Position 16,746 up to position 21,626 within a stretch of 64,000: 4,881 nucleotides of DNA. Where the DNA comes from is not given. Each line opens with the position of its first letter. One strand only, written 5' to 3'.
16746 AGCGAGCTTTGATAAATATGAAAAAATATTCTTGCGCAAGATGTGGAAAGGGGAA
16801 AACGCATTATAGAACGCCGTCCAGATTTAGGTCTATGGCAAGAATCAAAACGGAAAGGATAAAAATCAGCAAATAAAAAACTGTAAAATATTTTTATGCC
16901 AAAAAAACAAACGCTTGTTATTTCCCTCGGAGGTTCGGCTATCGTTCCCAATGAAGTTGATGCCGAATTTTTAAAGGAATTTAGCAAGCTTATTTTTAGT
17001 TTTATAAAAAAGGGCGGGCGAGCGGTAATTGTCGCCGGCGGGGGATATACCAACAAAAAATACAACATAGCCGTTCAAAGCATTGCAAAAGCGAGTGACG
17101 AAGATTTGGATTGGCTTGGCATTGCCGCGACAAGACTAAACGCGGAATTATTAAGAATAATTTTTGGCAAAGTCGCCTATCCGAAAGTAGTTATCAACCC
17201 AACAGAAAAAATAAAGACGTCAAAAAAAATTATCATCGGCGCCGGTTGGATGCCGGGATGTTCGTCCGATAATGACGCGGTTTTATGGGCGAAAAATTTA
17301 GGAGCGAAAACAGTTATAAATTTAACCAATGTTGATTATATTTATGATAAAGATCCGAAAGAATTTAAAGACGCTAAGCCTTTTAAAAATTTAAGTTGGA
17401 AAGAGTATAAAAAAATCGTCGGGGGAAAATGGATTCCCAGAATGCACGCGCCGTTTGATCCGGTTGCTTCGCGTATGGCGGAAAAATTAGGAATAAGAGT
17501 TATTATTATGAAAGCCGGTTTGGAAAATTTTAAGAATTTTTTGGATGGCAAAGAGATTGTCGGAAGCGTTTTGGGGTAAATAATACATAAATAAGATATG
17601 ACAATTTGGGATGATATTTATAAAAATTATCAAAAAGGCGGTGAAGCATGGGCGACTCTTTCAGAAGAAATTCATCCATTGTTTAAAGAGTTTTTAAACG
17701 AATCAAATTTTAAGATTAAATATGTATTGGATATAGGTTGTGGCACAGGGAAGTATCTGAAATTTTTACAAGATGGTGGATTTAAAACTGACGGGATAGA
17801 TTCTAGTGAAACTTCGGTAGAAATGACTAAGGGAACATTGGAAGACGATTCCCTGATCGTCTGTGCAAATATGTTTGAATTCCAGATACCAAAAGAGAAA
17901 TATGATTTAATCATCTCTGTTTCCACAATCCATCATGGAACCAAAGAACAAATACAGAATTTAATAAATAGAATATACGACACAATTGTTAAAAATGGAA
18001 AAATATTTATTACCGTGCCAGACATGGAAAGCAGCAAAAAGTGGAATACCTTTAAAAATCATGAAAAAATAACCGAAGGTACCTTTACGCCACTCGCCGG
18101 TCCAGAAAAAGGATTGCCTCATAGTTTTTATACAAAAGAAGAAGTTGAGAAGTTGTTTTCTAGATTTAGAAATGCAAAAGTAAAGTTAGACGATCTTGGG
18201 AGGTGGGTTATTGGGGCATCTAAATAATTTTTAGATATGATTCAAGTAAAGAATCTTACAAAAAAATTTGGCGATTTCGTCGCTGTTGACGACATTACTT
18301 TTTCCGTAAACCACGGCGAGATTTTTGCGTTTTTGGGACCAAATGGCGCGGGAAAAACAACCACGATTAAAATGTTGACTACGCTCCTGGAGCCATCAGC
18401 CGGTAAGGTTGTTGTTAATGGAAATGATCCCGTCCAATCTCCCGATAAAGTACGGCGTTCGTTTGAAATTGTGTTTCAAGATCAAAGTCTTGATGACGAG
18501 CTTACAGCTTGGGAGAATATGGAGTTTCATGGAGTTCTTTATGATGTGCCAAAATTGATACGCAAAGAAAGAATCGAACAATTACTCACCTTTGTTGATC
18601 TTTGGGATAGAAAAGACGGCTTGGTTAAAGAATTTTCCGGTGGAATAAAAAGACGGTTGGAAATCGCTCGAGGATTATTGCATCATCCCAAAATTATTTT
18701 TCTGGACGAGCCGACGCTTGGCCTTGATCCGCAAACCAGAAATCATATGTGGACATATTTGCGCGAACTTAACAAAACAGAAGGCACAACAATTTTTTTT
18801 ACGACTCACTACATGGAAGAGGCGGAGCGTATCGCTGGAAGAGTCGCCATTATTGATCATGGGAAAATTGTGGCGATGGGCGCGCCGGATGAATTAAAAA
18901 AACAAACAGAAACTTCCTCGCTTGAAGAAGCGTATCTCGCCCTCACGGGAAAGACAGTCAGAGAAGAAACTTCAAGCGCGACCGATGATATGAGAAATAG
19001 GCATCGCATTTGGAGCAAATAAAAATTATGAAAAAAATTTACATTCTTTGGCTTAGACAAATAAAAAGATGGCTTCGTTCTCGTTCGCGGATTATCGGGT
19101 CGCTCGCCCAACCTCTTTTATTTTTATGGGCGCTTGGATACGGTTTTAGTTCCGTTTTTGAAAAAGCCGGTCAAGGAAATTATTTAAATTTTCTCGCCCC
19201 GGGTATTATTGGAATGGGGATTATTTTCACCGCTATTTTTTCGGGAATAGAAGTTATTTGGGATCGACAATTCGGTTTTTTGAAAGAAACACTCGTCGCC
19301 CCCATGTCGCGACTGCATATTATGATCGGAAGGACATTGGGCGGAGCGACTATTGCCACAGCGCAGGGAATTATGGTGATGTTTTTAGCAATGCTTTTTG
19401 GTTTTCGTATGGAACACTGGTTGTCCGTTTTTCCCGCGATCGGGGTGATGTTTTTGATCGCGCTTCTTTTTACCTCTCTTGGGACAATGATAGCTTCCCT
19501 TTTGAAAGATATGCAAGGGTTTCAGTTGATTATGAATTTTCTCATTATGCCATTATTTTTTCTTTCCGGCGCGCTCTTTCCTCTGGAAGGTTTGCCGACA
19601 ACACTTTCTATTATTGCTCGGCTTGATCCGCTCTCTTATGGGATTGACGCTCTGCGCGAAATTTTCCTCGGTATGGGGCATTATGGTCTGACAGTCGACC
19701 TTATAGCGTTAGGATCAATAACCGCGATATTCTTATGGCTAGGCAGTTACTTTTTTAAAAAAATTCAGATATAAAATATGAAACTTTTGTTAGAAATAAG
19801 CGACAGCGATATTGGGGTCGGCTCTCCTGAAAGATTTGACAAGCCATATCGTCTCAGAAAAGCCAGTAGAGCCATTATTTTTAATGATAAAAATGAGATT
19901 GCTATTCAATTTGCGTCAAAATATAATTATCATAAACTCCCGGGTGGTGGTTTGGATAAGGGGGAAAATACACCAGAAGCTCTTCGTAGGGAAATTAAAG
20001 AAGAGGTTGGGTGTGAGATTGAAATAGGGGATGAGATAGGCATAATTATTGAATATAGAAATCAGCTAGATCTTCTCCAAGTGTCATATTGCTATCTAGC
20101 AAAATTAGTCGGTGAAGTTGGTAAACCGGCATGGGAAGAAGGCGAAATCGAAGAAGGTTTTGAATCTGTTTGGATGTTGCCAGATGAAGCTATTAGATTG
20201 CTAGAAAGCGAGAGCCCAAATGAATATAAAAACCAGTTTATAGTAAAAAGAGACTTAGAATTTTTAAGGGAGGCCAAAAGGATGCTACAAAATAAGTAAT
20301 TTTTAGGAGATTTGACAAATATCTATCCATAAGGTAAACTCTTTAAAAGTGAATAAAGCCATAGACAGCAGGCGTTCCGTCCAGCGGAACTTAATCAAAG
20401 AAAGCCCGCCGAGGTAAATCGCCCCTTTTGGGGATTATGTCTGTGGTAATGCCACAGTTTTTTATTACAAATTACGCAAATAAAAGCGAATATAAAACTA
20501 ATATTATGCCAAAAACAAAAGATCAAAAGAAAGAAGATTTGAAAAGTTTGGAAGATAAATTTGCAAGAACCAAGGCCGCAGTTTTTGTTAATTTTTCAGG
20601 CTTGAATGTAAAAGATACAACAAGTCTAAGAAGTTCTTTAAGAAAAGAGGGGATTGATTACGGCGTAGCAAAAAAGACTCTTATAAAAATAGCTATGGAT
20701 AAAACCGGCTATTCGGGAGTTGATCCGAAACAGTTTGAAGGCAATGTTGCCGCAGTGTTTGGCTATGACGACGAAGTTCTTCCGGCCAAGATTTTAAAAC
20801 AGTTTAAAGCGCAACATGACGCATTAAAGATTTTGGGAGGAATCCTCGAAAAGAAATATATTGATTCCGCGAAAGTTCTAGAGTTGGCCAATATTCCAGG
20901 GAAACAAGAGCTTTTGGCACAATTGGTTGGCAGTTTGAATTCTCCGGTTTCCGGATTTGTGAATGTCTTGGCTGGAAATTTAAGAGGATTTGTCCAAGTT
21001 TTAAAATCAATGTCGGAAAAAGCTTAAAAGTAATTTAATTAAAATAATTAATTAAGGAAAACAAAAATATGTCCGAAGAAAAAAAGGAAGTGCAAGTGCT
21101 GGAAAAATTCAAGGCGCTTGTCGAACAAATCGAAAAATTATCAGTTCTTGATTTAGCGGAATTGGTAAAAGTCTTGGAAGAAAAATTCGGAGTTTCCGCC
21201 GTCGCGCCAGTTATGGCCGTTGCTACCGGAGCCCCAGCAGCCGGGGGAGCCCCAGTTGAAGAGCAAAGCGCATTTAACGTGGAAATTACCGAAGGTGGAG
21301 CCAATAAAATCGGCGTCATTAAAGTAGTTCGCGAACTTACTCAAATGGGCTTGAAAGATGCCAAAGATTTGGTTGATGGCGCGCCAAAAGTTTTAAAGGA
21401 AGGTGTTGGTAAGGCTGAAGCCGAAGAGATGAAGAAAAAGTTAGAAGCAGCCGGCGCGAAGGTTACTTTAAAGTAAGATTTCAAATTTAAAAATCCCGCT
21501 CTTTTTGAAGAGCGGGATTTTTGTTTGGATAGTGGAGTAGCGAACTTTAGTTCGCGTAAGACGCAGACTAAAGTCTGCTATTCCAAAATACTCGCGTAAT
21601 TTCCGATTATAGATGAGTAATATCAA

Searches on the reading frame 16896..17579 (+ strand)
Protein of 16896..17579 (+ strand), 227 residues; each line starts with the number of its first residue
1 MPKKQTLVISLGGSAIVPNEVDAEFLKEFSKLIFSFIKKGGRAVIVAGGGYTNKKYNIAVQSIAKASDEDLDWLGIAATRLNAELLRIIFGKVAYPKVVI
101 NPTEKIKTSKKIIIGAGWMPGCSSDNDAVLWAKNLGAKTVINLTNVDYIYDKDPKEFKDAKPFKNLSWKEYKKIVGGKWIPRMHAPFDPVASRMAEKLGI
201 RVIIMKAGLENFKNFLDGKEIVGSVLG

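Call 81: search_protein_families(library=pfam, proteins=[window:16896-17579:+], max_evalue=0.0001)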
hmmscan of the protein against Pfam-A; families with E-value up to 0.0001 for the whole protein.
window:16896-17579:+ (227 aa): 1 family
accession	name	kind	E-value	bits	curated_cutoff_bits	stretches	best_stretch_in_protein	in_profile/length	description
PF00696.33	AA_kinase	-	1.3e-28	100.7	24.9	1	6-205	2-233/234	Amino acid kinase family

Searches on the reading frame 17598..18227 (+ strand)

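Call 81: search_protein_families(library=pfam, proteins=[window:17598-18227:+], max_evalue=0.0001)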
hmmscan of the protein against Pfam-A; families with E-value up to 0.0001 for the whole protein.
window:17598-18227:+ (209 aa): 8 families
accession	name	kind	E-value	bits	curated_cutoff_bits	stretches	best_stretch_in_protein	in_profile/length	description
PF13649.12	Methyltransf_25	-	2.1e-14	54.4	27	1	43-134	1-97/97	Methyltransferase domain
PF13489.12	Methyltransf_23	-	3e-14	53.5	27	1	23-189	7-156/164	Methyltransferase domain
PF08241.18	Methyltransf_11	-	4.8e-13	50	21.2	1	44-138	1-95/95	Methyltransferase domain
PF08242.18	Methyltransf_12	-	9.2e-11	42.8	30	1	44-135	1-97/98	Methyltransferase domain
PF13847.12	Methyltransf_31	-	6.7e-09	36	27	1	43-153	7-129/145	Methyltransferase domain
PF03848.20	TehB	-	3.8e-08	33.4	20.4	1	42-143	33-136/193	Tellurite resistance protein TehB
PF05175.20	MTS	-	2.2e-07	31.1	23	1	36-158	30-160/170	Methyltransferase small domain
PF02353.26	CMAS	-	3e-05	23.9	27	1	41-147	64-173/273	Mycolic acid cyclopropane synthetase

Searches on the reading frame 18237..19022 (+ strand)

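Call 81: search_protein_families(library=pfam, proteins=[window:18237-19022:+], max_evalue=0.0001)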
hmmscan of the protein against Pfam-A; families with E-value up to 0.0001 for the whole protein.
window:18237-19022:+ (261 aa): 3 families
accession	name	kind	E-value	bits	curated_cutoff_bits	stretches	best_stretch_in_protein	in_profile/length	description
PF00005.33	ABC_tran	-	4.3e-34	118.5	25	1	18-160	2-136/137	ABC transporter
PF13304.12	AAA_21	-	2e-09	38.4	27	0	147-191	252-298/304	AAA domain, putative AbiEii toxin, Type IV TA system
PF13175.12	AAA_15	-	2.6e-07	31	32.1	0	151-191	329-369/374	AAA ATPase domain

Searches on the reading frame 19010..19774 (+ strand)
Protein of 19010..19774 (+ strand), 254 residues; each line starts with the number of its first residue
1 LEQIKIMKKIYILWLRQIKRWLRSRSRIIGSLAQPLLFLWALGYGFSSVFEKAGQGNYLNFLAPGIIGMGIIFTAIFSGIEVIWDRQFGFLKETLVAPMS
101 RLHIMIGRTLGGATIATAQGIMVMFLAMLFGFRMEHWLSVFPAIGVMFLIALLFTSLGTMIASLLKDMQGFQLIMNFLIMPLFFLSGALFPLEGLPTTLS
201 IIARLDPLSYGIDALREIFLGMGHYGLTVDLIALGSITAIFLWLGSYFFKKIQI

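Call 81: search_protein_families(library=pfam, proteins=[window:19010-19774:+], max_evalue=0.0001)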
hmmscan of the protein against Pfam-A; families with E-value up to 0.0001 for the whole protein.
window:19010-19774:+ (254 aa): 2 families
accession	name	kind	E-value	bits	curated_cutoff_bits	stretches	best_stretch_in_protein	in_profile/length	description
PF01061.29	ABC2_membrane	-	7.6e-37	127.3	26.9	1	10-220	3-211/211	ABC-2 type transporter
PF12698.13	ABC2_membrane_3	-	1.2e-22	80.9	31.6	1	52-246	154-346/347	ABC-2 family transporter protein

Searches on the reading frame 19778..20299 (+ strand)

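Call 81: search_protein_families(library=pfam, proteins=[window:19778-20299:+], max_evalue=0.0001)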
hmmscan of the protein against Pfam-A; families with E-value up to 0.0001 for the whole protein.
window:19778-20299:+ (173 aa): 1 family
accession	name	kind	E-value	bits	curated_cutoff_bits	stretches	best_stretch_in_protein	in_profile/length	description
PF00293.34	NUDIX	-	1.3e-14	54.8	21.1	1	27-143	3-121/134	NUDIX domain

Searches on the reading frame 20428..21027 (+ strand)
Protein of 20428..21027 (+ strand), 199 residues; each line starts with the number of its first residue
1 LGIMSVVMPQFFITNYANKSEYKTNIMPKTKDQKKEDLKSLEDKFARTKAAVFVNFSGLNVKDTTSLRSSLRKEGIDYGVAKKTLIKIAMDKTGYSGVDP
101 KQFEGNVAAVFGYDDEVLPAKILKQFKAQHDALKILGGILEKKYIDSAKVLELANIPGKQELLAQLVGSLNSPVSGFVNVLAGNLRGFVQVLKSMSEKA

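Call 81: search_protein_families(library=pfam, proteins=[window:20428-21027:+], max_evalue=0.0001)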
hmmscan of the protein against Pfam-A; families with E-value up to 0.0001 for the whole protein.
window:20428-21027:+ (199 aa): 1 family
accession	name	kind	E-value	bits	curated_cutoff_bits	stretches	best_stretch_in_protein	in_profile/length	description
PF00466.25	Ribosomal_L10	-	7.9e-22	77.7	22.8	1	29-126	1-98/100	Ribosomal protein L10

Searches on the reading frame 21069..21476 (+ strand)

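Call 81: search_protein_families(library=pfam, proteins=[window:21069-21476:+], max_evalue=0.0001)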
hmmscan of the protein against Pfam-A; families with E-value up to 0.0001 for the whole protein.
window:21069-21476:+ (135 aa): 2 families
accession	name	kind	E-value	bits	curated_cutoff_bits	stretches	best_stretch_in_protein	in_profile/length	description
PF00542.24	Ribosomal_L12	-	2.4e-28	98.7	25.9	1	69-135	1-67/67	Ribosomal protein L7/L12 C-terminal domain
PF16320.10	Ribosomal_L12_N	-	8.8e-18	64.2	25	1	15-61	3-47/48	Ribosomal protein L7/L12 dimerisation domain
